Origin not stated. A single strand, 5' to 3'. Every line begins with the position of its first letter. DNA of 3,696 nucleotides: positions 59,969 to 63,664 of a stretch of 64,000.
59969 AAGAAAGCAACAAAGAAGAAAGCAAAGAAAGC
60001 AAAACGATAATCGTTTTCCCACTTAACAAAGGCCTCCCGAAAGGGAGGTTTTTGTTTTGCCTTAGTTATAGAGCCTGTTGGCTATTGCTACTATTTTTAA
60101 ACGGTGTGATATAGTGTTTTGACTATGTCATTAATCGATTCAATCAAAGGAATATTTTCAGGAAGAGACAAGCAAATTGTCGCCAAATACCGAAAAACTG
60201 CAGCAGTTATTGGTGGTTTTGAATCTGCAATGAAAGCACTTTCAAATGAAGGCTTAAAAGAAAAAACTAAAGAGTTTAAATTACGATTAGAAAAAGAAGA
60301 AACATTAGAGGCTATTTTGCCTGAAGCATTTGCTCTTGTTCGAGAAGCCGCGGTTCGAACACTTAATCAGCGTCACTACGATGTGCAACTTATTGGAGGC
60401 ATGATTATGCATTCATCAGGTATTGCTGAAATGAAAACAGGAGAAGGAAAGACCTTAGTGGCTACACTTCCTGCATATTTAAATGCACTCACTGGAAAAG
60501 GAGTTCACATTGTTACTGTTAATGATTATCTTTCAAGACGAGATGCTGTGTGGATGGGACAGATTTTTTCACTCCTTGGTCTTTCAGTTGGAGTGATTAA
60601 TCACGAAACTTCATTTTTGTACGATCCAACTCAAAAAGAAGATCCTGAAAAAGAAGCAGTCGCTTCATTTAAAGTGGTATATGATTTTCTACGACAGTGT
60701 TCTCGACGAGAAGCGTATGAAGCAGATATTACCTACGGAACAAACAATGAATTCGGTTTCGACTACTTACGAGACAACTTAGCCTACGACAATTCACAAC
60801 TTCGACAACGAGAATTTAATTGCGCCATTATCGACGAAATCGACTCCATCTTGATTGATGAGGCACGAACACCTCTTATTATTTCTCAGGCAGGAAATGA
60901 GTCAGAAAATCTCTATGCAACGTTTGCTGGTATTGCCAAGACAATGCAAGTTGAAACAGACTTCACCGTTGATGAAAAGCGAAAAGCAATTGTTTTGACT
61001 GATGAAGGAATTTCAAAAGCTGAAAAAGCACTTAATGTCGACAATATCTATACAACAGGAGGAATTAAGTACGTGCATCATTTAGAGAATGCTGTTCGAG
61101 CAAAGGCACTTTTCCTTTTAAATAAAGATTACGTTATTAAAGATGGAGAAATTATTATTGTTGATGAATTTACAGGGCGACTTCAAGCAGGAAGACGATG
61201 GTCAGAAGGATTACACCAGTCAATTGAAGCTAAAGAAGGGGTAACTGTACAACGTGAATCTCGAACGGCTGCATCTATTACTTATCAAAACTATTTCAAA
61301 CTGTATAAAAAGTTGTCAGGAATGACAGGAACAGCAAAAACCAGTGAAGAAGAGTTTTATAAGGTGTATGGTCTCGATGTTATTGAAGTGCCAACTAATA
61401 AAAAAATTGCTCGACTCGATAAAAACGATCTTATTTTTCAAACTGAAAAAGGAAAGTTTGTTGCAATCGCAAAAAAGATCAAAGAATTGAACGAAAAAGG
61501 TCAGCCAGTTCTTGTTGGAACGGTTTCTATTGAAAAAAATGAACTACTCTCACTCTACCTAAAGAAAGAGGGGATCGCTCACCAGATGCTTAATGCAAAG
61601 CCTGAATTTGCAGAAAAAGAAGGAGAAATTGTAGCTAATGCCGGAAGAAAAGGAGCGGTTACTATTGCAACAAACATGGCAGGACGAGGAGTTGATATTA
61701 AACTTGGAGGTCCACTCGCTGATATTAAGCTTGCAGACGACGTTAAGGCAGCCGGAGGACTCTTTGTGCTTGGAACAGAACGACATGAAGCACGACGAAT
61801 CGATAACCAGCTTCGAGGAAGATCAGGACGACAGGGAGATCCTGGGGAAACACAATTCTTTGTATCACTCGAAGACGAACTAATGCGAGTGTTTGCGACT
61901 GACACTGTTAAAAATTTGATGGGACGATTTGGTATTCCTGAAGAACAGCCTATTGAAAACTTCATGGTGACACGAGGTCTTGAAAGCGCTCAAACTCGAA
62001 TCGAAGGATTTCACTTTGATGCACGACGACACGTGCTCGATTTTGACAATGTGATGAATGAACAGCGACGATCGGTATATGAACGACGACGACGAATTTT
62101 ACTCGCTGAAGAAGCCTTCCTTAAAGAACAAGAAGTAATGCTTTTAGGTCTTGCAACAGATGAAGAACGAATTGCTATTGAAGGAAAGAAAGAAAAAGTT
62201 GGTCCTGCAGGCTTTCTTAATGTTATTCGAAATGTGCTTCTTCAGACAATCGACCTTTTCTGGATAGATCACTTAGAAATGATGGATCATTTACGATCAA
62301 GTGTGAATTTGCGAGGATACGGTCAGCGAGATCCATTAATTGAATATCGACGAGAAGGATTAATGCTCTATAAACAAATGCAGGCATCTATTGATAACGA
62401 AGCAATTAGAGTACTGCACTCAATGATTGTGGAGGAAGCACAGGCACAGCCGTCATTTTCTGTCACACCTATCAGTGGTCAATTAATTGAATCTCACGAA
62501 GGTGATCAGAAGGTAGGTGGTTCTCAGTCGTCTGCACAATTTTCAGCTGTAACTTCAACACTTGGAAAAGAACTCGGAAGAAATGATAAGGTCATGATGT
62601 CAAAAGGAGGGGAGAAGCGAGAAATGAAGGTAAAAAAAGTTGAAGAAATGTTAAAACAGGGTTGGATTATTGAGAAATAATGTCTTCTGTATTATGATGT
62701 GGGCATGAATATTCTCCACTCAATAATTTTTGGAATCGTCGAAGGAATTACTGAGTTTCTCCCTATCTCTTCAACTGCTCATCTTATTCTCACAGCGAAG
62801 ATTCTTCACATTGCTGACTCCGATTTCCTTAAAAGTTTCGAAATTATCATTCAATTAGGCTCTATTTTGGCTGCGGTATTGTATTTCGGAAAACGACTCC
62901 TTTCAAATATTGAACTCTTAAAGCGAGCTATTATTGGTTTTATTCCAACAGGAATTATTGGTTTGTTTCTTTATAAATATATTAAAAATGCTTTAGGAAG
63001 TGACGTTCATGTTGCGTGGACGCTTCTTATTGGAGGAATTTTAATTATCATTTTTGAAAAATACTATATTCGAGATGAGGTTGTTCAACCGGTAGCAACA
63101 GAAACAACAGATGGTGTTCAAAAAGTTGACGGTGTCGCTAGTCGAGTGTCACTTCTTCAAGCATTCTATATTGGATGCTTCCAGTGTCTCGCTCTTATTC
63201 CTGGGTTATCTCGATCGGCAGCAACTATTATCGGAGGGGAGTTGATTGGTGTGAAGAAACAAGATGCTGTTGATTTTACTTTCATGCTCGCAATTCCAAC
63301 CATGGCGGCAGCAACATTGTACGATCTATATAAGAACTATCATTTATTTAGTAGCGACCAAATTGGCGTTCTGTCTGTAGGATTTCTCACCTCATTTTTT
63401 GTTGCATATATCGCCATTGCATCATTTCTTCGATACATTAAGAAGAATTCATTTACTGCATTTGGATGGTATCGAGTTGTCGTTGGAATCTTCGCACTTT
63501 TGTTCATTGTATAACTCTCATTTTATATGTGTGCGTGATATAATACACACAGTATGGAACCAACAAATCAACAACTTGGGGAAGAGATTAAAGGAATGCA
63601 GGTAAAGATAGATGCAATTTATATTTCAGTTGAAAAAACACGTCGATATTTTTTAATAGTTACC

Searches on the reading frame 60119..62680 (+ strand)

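Call 80: search_protein_families(library=pfam, proteins=[window:60119-62680:+], max_evalue=0.01)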
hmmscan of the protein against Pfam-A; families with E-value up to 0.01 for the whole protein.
window:60119-62680:+ (853 aa): 6 families
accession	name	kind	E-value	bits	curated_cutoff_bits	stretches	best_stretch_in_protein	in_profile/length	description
PF07517.20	SecA_DEAD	-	1.4e-119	399.1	24.6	1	11-413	3-289/290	SecA DEAD-like domain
PF21090.3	P-loop_SecA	-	8.4e-76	254.6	27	2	430-532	2-102/205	SecA P-loop domain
PF07516.18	SecA_SW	-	1.2e-42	146.7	26.7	2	687-768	119-198/200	SecA Wing and Scaffold domain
PF01043.26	SecA_PP_bind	-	3.6e-38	131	23.5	1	262-370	2-110/110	SecA preprotein cross-linking domain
PF00270.35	DEAD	-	0.002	18.3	26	0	100-123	16-39/167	DEAD/DEAH box helicase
PF00271.37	Helicase_C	-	0.0098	16.6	23.5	0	454-572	10-109/110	Helicase conserved C-terminal domain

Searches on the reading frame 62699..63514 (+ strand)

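Call 80: search_protein_families(library=pfam, proteins=[window:62699-63514:+], max_evalue=0.01)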
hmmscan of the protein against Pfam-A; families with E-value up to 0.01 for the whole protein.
window:62699-63514:+ (271 aa): 1 family
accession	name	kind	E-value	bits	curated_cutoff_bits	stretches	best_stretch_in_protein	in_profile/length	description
PF02673.24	BacA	-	7.9e-73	245.7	33.4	1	9-265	2-257/257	Bacitracin resistance protein BacA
